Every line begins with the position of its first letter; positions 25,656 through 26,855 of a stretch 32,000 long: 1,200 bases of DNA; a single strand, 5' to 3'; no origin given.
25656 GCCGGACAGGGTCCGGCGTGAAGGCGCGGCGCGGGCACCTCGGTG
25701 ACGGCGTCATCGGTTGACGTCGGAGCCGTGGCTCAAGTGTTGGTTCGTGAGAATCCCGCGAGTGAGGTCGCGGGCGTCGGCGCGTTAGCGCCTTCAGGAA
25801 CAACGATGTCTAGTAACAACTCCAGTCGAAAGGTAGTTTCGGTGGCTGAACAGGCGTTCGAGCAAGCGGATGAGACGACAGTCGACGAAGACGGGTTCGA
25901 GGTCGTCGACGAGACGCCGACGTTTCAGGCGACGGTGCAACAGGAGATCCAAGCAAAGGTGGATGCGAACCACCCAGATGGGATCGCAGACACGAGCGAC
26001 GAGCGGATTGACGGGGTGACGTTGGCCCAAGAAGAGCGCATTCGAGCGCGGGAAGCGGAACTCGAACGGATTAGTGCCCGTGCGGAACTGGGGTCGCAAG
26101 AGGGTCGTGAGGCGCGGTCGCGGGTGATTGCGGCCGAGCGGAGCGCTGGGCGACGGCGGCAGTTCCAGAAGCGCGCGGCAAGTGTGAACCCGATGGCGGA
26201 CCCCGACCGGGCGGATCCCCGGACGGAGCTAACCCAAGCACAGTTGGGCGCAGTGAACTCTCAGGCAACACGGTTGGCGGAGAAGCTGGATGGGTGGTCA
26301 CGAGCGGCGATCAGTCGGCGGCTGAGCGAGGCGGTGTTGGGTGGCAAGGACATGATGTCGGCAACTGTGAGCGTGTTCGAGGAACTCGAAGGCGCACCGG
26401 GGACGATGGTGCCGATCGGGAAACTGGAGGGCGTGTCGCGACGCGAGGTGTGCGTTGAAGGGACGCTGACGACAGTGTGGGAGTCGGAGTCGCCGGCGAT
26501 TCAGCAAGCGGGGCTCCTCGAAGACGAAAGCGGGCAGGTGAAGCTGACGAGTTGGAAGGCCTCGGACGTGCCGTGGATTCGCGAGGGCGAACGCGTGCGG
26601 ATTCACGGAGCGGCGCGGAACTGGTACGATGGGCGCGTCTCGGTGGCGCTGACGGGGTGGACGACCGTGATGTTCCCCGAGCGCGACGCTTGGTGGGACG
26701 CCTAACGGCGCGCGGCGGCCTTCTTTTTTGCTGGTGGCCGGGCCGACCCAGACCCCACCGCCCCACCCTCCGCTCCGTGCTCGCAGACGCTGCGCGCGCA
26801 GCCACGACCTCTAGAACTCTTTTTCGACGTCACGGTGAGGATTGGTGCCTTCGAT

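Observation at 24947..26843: A 1.8 kb cassette of about 80% G+C (0.8 kb ORF-free sequence plus one OB-fold gene) bracketed by imperfect direct repeats, next to an IS end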

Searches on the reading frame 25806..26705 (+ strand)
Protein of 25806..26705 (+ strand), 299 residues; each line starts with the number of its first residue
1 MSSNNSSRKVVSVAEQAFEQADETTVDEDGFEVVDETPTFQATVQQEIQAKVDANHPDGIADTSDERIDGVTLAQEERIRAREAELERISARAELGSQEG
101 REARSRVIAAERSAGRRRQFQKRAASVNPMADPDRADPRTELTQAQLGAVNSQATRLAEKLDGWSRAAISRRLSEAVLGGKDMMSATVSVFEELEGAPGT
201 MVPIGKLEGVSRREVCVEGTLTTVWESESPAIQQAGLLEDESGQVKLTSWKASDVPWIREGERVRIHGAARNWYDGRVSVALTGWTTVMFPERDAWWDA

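Call 14: search_protein_families(library=pfam, proteins=[window:25806-26705:+], max_evalue=0.1)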
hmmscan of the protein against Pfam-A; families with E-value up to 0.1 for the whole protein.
window:25806-26705:+ (299 aa): 1 family
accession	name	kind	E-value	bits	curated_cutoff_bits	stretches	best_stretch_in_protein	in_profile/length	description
PF01336.31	tRNA_anti-codon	-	6.9e-05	23.1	27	1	236-286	20-73/75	OB-fold nucleic acid binding domain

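Call 16: find_related_loci(query=window:25806-26705:+, collection=genome_contigs, flank=3000)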
Query window:25806-26705:+ (299 aa) in genome_contigs; peptide patterns used: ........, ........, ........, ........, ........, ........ (x = any residue, [..] = any of these).
359 stretches matched a pattern; 187 encode a relative of the query (tblastn E <= 1e-3); the best 80 are kept; 80 distinct loci.
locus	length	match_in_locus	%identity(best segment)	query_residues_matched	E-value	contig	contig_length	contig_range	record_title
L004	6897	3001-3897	98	1-299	0e+0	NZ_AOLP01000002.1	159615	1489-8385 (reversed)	Haloferax denitrificans ATCC 35960 contig_2, whole genome shotgun sequence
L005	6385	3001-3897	97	1-299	0e+0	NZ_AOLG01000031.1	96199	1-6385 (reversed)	Haloferax prahovense DSM 18310 contig_31, whole genome shotgun sequence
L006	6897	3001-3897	97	1-299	0e+0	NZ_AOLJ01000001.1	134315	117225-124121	Haloferax gibbonsii ATCC 33959 contig_1, whole genome shotgun sequence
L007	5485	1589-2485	96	1-299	0e+0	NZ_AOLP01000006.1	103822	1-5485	Haloferax denitrificans ATCC 35960 contig_6, whole genome shotgun sequence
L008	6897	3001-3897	96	1-299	0e+0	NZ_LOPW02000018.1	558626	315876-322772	Haloferax marisrubri strain SB3 scf100017, whole genome shotgun sequence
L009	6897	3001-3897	94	1-299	0e+0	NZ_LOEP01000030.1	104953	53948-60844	Haloferax sp. Q22 scaffold30, whole genome shotgun sequence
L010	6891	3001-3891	95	1-299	0e+0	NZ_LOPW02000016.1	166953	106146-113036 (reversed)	Haloferax marisrubri strain SB3 scf100015, whole genome shotgun sequence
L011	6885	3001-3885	93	1-299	0e+0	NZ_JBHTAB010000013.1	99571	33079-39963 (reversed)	Haloferax chudinovii strain DSM 26526 GCM70025340_20, whole genome shotgun sequence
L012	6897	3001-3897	76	1-299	3e-149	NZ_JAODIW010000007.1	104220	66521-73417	Halobium salinum strain YJ-8-S platanus_K_default_7, whole genome shotgun sequence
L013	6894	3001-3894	75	1-298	9e-148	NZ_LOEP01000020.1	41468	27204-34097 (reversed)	Haloferax sp. Q22 scaffold20, whole genome shotgun sequence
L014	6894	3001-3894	76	1-298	2e-147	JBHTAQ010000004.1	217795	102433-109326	Saliphagus sp. GCM10025317 strain JCM 18464 tig00000141_pilon, whole genome shotgun sequence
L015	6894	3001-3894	74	1-298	5e-147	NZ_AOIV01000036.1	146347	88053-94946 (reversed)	Halogeometricum pallidum JCM 14848 contig_36, whole genome shotgun sequence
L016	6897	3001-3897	74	1-299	1e-146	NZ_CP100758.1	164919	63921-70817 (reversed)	Natrinema gelatinilyticum strain BND6 plasmid unnamed2, complete sequence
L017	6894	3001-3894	74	1-298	1e-146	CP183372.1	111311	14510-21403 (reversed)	Haloferacaceae archaeon DSL9 plasmid pHfr4, complete sequence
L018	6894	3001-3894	75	1-298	1e-146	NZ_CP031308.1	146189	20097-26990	Natronorubrum bangense strain JCM 10635 plasmid unnamed3, complete sequence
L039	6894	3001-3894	70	1-298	5e-138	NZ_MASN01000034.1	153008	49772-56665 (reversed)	Natrialba sp. SSL1 ctg4, whole genome shotgun sequence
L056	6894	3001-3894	70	1-298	6e-135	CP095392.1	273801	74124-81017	Natribaculum breve strain TRM20010 plasmid unnamed2, complete sequence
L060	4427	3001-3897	68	1-299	6e-135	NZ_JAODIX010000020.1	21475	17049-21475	Halorubrum yunnanense strain Q85 platanus_K_25_97_20, whole genome shotgun sequence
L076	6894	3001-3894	66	1-298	6e-131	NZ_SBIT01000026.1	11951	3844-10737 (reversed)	Halorussus ruber strain YC25 Scaffold22_1, whole genome shotgun sequence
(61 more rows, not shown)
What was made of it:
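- On Rfa5/Rfa6-type plasmid RPA/SSB homologues (haloarchaea): Most of the 80 genome loci lie on plasmid records or on plasmid-sized contigs (call 16).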

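Call 22: search_protein_families(library=ncbifam, proteins=[window:25806-26705:+], max_evalue=0.1)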
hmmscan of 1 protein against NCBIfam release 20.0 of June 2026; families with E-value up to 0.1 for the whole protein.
window:25806-26705:+ (299 aa): 7 families
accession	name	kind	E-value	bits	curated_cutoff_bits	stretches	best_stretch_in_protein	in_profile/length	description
NF005553.0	PRK07217.1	subfamily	8.5e-13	48.3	353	1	214-288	84-158/311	replication factor A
NF005554.0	PRK07218.1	equivalog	0.00014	21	447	1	229-290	90-148/423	Single-stranded DNA binding protein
NF005050.0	PRK06461.1-4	equivalog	0.0027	17.8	176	1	238-285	47-93/151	single-stranded DNA-binding protein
NF004998.0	PRK06386.1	equivalog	0.0029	16.9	556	1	228-290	33-93/358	replication factor A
NF005048.0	PRK06461.1-1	equivalog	0.019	15.4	230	1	237-287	43-92/148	single-stranded DNA-binding protein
NF005051.0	PRK06461.1-5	equivalog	0.022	14.8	235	1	236-280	42-85/146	single-stranded DNA-binding protein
NF011014.0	PRK14442.1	equivalog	0.046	14.2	98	0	259-284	25-50/91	acylphosphatase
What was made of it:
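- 25806..26705 (+): Gene for a 299-aa Rfa5/Rfa6-type protein. It has a disordered acidic N-terminus, a helical region at about residues 73-195, and a C-terminal OB fold at about 214-290. Pfam PF01336 at 6.9e-5 (call 14) and NCBIfam replication factor A at 8.5e-13 (call 22).
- On Rfa5/Rfa6-type plasmid RPA/SSB homologues (haloarchaea): NF005553 replication factor A at 8.5e-13 (call 22).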

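Call 23: search_protein_families(library=phrogs, proteins=[window:25806-26705:+], max_evalue=0.1)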
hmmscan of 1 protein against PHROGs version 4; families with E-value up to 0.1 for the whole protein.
window:25806-26705:+ (299 aa): 1 family
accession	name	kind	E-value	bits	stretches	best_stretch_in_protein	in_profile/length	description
phrog_2250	-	unknown function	0.04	14.9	1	4-74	26-98/168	-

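Call 24: search_solved_structures(query=window:25806-26705:+, max_evalue=1, show_alignments=2)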
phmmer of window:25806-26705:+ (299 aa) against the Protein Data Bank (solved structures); distinct sequences matched with E-value up to 1: 4.
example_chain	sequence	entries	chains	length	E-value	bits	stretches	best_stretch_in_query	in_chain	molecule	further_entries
2kbn_A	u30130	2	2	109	1.2e-06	31.9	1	220-282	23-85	Conserved protein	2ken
1o7i_A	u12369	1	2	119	0.13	15.4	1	236-288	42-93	SINGLE STRANDED DNA BINDING PROTEIN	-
2mna_A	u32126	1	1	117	0.13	15.4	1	236-288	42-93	Single-stranded DNA binding protein (SSB)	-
7wcg_A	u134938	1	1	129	0.17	15.1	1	236-288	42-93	Single-stranded DNA binding protein Ssb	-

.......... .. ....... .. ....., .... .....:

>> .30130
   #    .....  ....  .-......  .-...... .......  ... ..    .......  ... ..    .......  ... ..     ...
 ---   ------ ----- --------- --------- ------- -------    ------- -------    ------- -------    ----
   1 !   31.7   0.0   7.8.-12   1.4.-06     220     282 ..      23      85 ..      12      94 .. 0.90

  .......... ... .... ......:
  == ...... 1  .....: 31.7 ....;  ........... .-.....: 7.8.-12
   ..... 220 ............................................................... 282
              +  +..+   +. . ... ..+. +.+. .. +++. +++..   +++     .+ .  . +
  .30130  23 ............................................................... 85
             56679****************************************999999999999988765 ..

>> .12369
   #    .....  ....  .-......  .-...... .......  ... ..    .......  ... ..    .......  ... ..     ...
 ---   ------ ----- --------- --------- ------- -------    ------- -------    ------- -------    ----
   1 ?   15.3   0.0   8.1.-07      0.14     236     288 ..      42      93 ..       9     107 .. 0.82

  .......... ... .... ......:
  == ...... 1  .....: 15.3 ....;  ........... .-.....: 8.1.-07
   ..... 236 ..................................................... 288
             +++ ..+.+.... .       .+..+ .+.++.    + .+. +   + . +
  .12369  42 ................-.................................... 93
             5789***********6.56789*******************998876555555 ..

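Call 32: search_dna_similar(query=window:25806-26705:+, collection=phages, mode=protein, max_evalue=0.001)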
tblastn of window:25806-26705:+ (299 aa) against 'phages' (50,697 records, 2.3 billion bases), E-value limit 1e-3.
No match.

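Call 49: find_homologous_proteins(query=window:25806-26705:+, max_evalue=0.001)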
Query window:25806-26705:+ (299 aa): 983 proteins with E <= 0.001 among 7874 candidates; the best 120 are listed.
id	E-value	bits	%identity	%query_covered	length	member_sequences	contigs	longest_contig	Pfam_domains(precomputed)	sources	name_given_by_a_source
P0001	2.5e-178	610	96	100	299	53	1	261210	PF01336.32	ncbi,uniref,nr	ncbi:SOSS complex subunit B family protein [Haloferax sp. KTX1]|uniref:SOSS complex subunit B family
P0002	2.2e-170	584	93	100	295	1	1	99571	PF01336.32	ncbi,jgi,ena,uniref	ncbi:SOSS complex subunit B family protein [Haloferax chudinovii]|uniref:SOSS complex subunit B fami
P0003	5.6e-142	491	76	100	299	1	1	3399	-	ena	-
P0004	2.8e-141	488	77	100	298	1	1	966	PF01336.32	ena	-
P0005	3.4e-141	488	77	100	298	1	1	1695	PF01336.32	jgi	jgi:ssDNA-binding replication factor A large subunit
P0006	4.3e-141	488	76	100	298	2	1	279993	-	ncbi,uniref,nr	ncbi:replication factor A [Salinigranum halophilum]|uniref:replication factor A n=1 Tax=Salinigranum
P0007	1.7e-140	486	76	100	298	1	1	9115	PF01336.32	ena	-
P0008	3.4e-140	485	76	100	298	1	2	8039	PF01336.32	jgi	jgi:hypothetical protein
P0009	4.0e-140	485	76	100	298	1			-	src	-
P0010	4.2e-140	485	76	100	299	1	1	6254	-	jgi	-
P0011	5.9e-140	484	76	100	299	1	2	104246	-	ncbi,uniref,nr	ncbi:DNA-binding protein [Halobium salinum]|uniref:DNA-binding protein n=1 Tax=Halobium salinum TaxI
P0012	6.8e-140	484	75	100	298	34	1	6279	-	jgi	jgi:ssDNA-binding replication factor A large subunit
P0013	1.3e-139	483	76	100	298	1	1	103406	-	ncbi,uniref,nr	ncbi:DNA-binding protein [Haladaptatus sp. T7]|uniref:DNA-binding protein n=1 Tax=Haladaptatus sp. T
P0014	1.3e-139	483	76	100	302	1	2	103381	-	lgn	-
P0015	2.9e-139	482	76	100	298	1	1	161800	-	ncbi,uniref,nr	ncbi:DNA-binding protein [Halogranum rubrum]|uniref:Nucleic acid binding OB-fold tRNA/helicase-type 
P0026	9.0e-138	477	75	100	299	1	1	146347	PF01336.32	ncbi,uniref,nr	ncbi:OB-fold nucleic acid binding domain protein [Halogeometricum pallidum JCM 14848]|uniref:OB-fold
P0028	1.5e-137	476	75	100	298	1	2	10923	PF01336.32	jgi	jgi:hypothetical protein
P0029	1.5e-137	476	74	100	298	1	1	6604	PF01336.32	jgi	jgi:ssDNA-binding replication factor A large subunit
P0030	1.9e-137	476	73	100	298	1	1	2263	PF01336.32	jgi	jgi:hypothetical protein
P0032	2.5e-137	475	75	100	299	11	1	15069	PF01336.32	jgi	jgi:hypothetical protein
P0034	3.5e-137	475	74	100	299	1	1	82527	PF01336.32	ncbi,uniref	ncbi:OB-fold nucleic acid binding domain-containing protein [Haloferax chudinovii]|uniref:OB-fold nu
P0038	8.1e-137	474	74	100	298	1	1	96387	PF01336.32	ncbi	ncbi:DNA-binding protein [Haladaptatus sp. NG-WS-4]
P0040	1.9e-136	472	73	100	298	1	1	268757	PF01336.32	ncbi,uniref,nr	ncbi:SOSS complex subunit B family protein [Haladaptatus sp. YSMS36]|uniref:SOSS complex subunit B f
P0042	2.3e-136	472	75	100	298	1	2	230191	PF01336.32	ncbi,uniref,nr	ncbi:DNA-binding protein [Saliphagus sp. GCM10025334]|uniref:DNA-binding protein n=1 Tax=Natronosalv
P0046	3.6e-136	472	74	100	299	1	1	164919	PF01336.32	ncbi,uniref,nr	ncbi:DNA-binding protein [Natrinema gelatinilyticum]|uniref:DNA-binding protein n=1 Tax=Natrinema ge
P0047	4.1e-136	471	74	100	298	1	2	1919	PF01336.32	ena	-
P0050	5.1e-136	471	74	100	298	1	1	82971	PF01336.32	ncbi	ncbi:DNA-binding protein (plasmid) [Natrialbaceae archaeon A-CW3]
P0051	7.8e-136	471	74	100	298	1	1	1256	PF01336.32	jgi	jgi:ssDNA-binding replication factor A large subunit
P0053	9.5e-136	470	74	100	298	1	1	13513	PF01336.32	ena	-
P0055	1.2e-135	470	74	100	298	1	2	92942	PF01336.32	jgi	jgi:hypothetical protein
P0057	1.6e-135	469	74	100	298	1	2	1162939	PF01336.32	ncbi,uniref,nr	ncbi:DNA-binding protein [Halomarina halobia]|uniref:DNA-binding protein n=1 Tax=Halomarina halobia 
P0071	3.4e-135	468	73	100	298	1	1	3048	PF01336.32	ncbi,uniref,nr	ncbi:DNA-binding protein [Haloarcula laminariae]|uniref:DNA-binding protein n=1 Tax=Haloarcula lamin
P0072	3.6e-135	468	72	100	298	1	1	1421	PF01336.32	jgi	jgi:hypothetical protein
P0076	5.2e-135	468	72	100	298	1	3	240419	PF01336.32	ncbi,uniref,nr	ncbi:DNA-binding protein [Halobaculum roseum]|uniref:DNA-binding protein n=1 Tax=Halobaculum roseum 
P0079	8.4e-135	467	73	100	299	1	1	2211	PF01336.32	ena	-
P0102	3.5e-133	462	72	100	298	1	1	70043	PF01336.32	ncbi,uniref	ncbi:DNA-binding protein (plasmid) [Haloferax sp. S1W]|uniref:DNA-binding protein n=1 Tax=Haloferax 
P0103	3.6e-133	462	72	100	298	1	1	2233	PF01336.32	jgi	-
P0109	7.5e-133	461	72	100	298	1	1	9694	PF01336.32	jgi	jgi:hypothetical protein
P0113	9.8e-133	460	72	100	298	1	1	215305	PF01336.32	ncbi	ncbi:DNA-binding protein [Saliphagus sp. GCM10025334]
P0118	1.6e-132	460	72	100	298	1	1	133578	PF01336.32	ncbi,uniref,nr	ncbi:SOSS complex subunit B family protein [Natronobeatus ordinarius]|uniref:SOSS complex subunit B 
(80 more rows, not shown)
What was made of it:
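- On Rfa5/Rfa6-type plasmid RPA/SSB homologues (haloarchaea): It is 71-76% identical in protein over 100% of its length to many haloarchaeal 'DNA-binding protein' or 'replication factor A' entries, including Hfx. volcanii and Hbt. salinarum (call 49).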

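Call 65: predict_structure(alignment_id=A3)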
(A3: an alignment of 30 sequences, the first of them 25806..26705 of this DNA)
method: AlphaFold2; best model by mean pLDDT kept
length: 299 residues; sequences in the alignment: 30
mean_pLDDT: 54.0   pTM: 0.30
mean pLDDT of the five models: 54.0, 48.1, 44.2, 39.4, 39.1
residues with pLDDT >= 90: 0; 70-90: 61; 50-70: 98; < 50: 140
segments of 3 or more residues with pLDDT < 50: 1-27, 30-42, 51-71, 115-133, 198-216, 252-256, 267-299
pLDDT, mean of each block of 10 residues (from residue 1): 34 35 43 45 49 42 37 64 69 56 62 48 39 61 86 83 70 84 85 60 38 51 62 60 58 50 54 37 26 27
secondary structure, 60 per line:
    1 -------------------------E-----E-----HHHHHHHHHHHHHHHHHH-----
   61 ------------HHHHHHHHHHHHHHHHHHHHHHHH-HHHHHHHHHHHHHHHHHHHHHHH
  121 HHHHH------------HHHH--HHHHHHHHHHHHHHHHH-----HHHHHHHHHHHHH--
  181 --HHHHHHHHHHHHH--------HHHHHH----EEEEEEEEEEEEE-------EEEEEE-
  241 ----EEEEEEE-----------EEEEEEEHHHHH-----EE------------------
elements in order: H38-55 H73-96 H98-125 H138-141 H144-160 H166-178 H183-195 H204-209 E214-226 E234-239 E245-251 E263-269 H270-274
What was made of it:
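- Tried and rejected: The shallow alignment gave pLDDT 54 and was unusable (call 65).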

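Call 67: search_solved_structures(query=A3, max_evalue=10)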
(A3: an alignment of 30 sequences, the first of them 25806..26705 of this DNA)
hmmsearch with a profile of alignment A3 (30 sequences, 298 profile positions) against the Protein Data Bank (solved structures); distinct sequences matched with E-value up to 10: 8.
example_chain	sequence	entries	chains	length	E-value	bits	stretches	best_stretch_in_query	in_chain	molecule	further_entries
2kbn_A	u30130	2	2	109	1.4e-10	44.1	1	215-287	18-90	Conserved protein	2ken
1o7i_A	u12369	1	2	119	0.0015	21.2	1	235-287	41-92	SINGLE STRANDED DNA BINDING PROTEIN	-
2mna_A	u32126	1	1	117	0.0015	21.1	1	235-287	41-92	Single-stranded DNA binding protein (SSB)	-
7wcg_A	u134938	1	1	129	0.0019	20.8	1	235-287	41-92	Single-stranded DNA binding protein Ssb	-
2k75_A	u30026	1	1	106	0.42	13.1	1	214-287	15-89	uncharacterized protein Ta0387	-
3dm3_A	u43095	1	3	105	0.88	12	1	237-278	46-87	Replication factor A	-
5umi_C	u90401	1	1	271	1.3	11.5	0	266-288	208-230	Toxin A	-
2qj6_A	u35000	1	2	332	2.3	10.7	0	266-288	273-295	Toxin A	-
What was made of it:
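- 25806..26705 (+): PDB profile hit 2kbn at 1.4e-10 (call 67).
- On Rfa5/Rfa6-type plasmid RPA/SSB homologues (haloarchaea): 2kbn at 1.4e-10 by profile (call 67).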

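Call 80: find_related_loci(query=window:25806-26705:+, collection=viral_contigs, flank=3000)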
Query window:25806-26705:+ (299 aa) in viral_contigs; peptide patterns used: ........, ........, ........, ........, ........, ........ (x = any residue, [..] = any of these).
4 stretches matched a pattern, but none encodes a relative of the query by tblastn (E <= 1e-3).

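Call 81: find_related_loci(query=A3, collection=viral_contigs, flank=3000)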
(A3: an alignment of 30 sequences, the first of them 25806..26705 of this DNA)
Query A3 (299 aa) in viral_contigs; peptide patterns used: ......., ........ (x = any residue, [..] = any of these).
144 stretches matched a pattern, but none encodes a relative of the query by tblastn (E <= 1e-3).
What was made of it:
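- It is absent from phage and viral collections (calls 32, 80, 81).
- Tried and rejected: No protein match was found in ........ phages (call 32) or in IMG/VR, using either the single protein or the protein alignment A3 as query (calls 80, 81).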

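Call 84: search_protein_families(library=pfam, proteins=[L076:3888-5066:+, L056:5225-6622:+, L060:944-1906:+, L039:1114-1686:+], max_evalue=0.001)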
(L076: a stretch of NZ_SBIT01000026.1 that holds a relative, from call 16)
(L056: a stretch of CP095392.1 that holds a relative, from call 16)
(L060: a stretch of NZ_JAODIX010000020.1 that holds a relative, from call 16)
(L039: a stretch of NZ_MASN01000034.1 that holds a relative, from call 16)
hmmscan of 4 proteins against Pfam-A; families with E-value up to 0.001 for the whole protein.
L076:3888-5066:+ (392 aa): 2 families
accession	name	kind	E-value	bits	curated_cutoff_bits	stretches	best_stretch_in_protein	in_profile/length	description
PF00382.24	TFIIB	-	2.7e-31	107.9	23.6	2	294-374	4-84/92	Transcription factor TFIIB repeat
PF08271.17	Zn_Ribbon_TF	-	3e-13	49.5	29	1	97-135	2-43/43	TFIIB zinc-binding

L056:5225-6622:+ (465 aa): 0 families

L060:944-1906:+ (320 aa): 2 families
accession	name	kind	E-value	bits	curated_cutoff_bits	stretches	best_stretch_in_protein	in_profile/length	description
PF24218.1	DUF7437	-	6.5e-33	112.7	27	1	233-297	1-65/66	Family of unknown function (DUF7437)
PF01978.25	TrmB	-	1.6e-07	31.5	25.6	1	150-204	11-64/68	Sugar-specific transcriptional regulator TrmB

L039:1114-1686:+ (190 aa): 0 families

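Call 86: search_protein_representatives(protein=window:25806-26705:+)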
Query: 299 residues. Proteins with E-value up to 0.001 (for the whole library): 300; up to 1e-10: 154; up to 1e-30: 36. The best 150 are listed.
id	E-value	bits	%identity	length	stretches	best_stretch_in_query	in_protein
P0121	2.6e-130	450.7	70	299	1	1-298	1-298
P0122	5.0e-97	341.6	72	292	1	70-294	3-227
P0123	2.5e-81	290.1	56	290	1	27-298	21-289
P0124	1.1e-72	261.7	52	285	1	24-298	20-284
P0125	4.1e-68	246.7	48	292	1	15-298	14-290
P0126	6.1e-62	226.5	50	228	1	71-298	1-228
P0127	7.7e-62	226.1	69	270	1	144-292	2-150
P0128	1.4e-61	225.3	53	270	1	18-299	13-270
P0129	2.7e-58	214.5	48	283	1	22-298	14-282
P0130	1.0e-57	212.6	50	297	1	3-292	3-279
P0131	4.5e-52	194.1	51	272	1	15-293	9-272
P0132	3.6e-51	191.1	45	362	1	3-283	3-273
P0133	1.1e-48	183.0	46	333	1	20-293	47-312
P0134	3.5e-48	181.4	67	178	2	1-140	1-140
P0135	7.2e-48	180.3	44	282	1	3-298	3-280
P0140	3.1e-44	168.4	42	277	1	6-298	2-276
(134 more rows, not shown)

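Call 89: find_encoding_contigs(protein=P0140, flank=2500, max_places=3)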
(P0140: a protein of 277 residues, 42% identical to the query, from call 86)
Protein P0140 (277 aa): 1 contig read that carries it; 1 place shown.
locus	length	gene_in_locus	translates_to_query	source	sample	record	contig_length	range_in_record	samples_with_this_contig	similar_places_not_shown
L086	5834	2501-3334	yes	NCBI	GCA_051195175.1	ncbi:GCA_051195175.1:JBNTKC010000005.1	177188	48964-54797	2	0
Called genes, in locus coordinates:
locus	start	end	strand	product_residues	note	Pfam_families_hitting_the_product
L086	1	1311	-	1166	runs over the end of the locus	-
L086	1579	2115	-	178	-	-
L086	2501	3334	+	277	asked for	-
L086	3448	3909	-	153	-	PF01850:PIN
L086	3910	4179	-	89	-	PF04014:MazE_antitoxin (weak)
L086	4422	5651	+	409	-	-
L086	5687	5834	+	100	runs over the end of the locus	-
